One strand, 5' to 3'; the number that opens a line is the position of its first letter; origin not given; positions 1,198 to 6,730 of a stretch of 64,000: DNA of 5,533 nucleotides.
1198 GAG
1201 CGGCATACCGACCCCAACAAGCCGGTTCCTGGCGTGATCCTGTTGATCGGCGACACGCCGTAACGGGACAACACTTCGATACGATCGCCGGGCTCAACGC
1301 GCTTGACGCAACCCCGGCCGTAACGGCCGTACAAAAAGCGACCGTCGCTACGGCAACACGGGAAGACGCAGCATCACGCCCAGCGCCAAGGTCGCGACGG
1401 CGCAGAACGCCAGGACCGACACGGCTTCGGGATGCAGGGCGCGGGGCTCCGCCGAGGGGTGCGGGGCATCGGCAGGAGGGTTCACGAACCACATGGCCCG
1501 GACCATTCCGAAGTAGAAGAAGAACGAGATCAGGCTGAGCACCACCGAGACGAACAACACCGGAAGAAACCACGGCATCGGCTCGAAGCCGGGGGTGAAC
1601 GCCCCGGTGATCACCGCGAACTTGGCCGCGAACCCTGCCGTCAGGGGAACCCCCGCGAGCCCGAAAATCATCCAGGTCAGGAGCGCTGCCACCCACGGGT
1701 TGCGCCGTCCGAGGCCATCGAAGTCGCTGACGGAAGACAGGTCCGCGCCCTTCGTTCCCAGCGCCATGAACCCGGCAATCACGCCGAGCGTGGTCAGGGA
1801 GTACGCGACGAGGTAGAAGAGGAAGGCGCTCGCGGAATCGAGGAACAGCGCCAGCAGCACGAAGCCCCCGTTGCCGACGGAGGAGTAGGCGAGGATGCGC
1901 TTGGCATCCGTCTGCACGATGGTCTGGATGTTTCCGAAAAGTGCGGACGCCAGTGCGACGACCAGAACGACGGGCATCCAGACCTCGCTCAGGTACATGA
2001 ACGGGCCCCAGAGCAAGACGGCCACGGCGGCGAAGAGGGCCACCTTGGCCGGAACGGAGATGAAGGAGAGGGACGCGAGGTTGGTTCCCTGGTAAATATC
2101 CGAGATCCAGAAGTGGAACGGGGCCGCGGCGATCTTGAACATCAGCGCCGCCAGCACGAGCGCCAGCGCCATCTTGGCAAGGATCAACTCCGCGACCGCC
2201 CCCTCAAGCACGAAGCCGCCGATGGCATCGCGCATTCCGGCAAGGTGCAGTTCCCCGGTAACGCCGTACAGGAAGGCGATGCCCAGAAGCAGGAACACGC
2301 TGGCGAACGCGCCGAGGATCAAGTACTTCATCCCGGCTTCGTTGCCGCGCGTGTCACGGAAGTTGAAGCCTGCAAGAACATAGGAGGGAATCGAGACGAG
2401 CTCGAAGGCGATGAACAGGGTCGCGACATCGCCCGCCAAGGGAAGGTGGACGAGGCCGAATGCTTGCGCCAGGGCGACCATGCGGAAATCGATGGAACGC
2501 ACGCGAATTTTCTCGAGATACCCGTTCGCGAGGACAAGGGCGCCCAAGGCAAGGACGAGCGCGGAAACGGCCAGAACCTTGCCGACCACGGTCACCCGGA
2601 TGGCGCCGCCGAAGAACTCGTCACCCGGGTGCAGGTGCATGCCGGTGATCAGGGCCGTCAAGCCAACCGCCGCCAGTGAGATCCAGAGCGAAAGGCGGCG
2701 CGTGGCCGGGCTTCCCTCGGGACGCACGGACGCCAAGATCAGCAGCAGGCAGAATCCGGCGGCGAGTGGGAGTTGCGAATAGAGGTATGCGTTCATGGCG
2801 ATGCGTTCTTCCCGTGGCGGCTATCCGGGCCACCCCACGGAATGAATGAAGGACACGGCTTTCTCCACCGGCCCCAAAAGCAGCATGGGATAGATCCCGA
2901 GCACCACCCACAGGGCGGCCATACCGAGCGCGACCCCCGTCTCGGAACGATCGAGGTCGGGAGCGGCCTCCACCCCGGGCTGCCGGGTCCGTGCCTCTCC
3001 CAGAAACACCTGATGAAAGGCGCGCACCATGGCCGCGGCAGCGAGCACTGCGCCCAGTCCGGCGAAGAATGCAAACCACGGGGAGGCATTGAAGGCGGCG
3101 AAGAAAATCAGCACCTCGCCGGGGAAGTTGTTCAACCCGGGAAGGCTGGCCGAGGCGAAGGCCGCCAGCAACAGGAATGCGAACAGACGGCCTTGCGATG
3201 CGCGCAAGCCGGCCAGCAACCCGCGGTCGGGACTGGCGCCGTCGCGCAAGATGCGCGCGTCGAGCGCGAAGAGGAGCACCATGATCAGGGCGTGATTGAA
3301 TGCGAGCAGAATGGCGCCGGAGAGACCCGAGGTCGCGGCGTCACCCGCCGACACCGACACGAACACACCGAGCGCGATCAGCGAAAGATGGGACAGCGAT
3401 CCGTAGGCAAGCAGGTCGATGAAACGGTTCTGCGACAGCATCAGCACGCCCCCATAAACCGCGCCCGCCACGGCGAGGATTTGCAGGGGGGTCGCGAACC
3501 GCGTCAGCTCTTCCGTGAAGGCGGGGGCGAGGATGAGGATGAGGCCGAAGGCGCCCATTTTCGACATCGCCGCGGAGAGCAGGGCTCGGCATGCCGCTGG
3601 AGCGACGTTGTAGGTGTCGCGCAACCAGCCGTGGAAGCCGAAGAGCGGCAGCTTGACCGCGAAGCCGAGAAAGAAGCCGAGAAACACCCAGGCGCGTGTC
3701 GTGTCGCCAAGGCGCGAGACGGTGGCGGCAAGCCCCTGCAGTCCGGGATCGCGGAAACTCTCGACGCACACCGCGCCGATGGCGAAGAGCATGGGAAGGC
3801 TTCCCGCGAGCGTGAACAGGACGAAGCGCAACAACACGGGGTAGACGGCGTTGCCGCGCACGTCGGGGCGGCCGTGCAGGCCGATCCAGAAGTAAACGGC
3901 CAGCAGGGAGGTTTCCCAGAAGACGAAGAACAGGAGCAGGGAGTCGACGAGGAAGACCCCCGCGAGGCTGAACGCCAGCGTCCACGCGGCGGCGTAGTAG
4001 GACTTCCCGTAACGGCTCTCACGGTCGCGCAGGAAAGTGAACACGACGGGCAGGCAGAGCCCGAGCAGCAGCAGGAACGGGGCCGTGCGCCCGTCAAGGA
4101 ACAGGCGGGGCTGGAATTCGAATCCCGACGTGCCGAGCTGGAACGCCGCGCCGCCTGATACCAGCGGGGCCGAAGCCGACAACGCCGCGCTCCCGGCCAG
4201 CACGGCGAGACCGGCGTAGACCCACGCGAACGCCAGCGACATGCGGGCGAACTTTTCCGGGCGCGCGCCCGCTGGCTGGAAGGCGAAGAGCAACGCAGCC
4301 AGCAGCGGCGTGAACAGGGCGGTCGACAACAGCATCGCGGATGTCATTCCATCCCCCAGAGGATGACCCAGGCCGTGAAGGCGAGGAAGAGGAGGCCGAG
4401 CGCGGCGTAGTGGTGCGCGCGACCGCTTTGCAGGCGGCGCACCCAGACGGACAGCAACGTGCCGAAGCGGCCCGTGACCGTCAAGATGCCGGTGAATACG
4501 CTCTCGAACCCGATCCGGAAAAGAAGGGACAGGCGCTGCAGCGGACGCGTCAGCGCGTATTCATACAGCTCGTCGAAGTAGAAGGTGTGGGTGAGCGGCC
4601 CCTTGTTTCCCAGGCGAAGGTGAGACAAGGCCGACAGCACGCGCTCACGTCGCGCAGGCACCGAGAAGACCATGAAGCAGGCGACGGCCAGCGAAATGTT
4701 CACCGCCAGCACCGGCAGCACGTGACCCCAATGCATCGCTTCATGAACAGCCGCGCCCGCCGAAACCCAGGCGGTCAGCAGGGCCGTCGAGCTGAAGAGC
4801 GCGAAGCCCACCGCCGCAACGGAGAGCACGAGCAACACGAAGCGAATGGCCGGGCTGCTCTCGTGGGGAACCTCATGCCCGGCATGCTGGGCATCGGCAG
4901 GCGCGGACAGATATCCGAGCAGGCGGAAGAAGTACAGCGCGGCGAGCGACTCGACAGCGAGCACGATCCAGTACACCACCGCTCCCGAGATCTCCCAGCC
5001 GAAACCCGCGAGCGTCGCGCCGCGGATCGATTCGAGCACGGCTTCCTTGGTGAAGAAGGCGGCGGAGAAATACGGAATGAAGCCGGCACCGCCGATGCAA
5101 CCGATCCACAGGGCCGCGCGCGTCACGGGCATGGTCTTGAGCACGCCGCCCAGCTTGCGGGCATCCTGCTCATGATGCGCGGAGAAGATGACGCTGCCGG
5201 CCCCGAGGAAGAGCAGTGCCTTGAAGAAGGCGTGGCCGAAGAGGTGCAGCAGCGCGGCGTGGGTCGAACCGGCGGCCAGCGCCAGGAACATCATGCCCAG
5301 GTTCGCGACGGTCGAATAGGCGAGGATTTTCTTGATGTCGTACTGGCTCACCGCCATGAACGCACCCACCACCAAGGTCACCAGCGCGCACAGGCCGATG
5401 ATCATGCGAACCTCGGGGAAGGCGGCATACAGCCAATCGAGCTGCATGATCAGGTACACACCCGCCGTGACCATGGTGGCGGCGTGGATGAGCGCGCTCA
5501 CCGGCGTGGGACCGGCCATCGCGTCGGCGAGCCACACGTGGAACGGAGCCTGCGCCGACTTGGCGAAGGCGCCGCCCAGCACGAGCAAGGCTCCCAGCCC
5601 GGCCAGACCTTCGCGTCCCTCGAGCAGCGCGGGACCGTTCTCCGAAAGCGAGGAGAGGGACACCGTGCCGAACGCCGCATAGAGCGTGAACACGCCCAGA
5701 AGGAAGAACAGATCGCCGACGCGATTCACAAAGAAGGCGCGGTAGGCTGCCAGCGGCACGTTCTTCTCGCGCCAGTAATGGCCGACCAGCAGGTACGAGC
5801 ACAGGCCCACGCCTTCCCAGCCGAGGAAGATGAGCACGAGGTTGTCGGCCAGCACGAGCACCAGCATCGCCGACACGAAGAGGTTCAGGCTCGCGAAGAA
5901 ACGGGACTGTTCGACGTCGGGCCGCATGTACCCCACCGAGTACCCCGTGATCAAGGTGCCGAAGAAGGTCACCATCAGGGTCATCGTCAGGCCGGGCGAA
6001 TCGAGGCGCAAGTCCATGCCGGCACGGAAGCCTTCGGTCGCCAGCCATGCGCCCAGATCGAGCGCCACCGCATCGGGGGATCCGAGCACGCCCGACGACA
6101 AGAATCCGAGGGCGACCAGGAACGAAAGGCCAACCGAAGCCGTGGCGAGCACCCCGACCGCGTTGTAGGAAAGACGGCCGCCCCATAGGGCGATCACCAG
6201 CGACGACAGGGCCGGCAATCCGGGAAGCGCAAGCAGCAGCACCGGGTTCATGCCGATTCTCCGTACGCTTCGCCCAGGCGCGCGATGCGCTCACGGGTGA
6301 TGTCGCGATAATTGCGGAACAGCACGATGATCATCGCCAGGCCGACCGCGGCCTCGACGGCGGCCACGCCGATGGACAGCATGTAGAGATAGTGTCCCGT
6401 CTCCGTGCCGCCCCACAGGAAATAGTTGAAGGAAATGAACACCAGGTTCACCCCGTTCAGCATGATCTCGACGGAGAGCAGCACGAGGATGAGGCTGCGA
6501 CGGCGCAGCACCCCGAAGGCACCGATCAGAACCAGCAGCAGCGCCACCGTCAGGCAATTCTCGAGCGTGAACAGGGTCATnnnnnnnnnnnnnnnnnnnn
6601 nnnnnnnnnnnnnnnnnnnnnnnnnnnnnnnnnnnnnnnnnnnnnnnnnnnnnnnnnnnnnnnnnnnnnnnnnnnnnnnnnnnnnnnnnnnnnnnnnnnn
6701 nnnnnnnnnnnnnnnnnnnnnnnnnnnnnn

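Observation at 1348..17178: Complex I locus split nuoA-I / nuoJ-N by a 1.9-kb insertion of unrelated genes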

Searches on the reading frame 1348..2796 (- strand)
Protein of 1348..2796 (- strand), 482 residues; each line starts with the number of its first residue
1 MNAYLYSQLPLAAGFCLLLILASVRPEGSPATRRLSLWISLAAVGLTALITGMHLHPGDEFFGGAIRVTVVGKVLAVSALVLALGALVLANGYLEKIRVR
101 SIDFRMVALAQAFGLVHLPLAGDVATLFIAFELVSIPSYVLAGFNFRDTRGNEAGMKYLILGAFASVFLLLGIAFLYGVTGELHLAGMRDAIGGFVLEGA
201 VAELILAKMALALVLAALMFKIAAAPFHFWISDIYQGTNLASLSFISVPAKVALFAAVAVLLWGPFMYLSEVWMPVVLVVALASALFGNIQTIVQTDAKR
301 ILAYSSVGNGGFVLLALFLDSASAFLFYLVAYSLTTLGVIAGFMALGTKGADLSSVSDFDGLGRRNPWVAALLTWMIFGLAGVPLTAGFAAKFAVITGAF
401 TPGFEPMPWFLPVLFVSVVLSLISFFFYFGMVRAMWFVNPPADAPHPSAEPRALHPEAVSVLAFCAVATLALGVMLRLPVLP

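Call 4: search_protein_families(library=pfam, proteins=[window:1348-2796:-])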
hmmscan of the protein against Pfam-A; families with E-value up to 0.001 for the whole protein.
window:1348-2796:- (482 aa): 1 family
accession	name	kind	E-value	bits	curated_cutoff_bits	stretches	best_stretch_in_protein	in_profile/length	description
PF00361.26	Proton_antipo_M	-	1e-56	192.8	21.5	1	121-403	1-279/294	NADH:quinone oxidoreductase/Mrp antiporter, TM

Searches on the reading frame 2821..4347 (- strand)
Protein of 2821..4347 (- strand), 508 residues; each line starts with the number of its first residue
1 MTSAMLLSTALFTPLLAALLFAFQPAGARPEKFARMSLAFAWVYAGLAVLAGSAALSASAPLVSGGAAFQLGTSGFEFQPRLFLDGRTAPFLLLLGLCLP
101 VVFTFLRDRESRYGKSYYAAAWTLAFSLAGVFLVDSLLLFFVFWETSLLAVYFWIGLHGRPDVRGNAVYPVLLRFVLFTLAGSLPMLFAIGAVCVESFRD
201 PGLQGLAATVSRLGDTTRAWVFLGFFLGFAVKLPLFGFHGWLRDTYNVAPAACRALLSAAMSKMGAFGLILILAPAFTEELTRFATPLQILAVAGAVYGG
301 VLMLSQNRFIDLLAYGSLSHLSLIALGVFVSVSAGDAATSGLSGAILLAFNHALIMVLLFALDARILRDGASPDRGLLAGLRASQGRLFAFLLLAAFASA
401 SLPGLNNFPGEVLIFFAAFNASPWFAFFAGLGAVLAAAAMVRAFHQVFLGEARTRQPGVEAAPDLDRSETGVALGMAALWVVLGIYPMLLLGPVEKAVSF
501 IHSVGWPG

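Call 4: search_protein_families(library=pfam, proteins=[window:2821-4347:-])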
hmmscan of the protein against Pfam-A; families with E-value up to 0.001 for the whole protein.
window:2821-4347:- (508 aa): 1 family
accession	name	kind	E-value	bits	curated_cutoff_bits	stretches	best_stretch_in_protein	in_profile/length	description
PF00361.26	Proton_antipo_M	-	1.1e-36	127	21.5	1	135-433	2-291/294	NADH:quinone oxidoreductase/Mrp antiporter, TM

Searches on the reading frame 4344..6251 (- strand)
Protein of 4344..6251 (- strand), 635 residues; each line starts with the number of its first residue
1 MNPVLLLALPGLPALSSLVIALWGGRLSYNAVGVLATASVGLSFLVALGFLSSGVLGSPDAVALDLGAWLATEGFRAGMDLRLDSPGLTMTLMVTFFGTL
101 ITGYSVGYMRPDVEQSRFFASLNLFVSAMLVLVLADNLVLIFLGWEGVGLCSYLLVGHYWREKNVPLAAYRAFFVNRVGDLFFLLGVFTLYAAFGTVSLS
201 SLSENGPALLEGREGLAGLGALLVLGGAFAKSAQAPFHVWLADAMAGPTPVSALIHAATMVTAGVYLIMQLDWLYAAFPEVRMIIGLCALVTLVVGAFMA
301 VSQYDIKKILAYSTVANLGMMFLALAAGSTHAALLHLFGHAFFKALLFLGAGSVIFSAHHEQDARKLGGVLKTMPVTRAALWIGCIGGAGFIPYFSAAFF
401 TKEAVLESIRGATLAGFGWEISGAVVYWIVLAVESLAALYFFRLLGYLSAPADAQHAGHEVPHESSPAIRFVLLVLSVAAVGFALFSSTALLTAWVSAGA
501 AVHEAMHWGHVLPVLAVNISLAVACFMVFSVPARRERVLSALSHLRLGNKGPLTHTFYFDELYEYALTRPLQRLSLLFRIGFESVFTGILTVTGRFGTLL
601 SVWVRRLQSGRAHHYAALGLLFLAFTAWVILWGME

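Call 4: search_protein_families(library=pfam, proteins=[window:4344-6251:-])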
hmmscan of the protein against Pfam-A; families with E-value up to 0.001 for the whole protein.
window:4344-6251:- (635 aa): 2 families
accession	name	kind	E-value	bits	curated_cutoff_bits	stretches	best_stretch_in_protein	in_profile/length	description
PF00361.26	Proton_antipo_M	-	2.8e-68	230.7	21.5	1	135-410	1-276/294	NADH:quinone oxidoreductase/Mrp antiporter, TM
PF00662.26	Proton_antipo_N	-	6.9e-13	48.7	24.5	1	69-119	1-51/51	NADH-Ubiquinone oxidoreductase (complex I), chain 5 N-terminus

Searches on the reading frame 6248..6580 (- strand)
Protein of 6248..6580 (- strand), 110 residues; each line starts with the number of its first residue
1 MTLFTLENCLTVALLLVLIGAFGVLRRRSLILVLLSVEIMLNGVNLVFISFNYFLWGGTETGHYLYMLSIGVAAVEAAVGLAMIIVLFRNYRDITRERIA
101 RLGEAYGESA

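Call 4: search_protein_families(library=pfam, proteins=[window:6248-6580:-])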
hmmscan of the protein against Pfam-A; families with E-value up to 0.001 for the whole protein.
window:6248-6580:- (110 aa): 1 family
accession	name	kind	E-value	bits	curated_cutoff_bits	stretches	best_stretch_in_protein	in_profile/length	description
PF00420.29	Oxidored_q2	-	7.1e-19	67.8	26.1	1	10-99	3-90/95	NADH-ubiquinone/plastoquinone oxidoreductase chain 4L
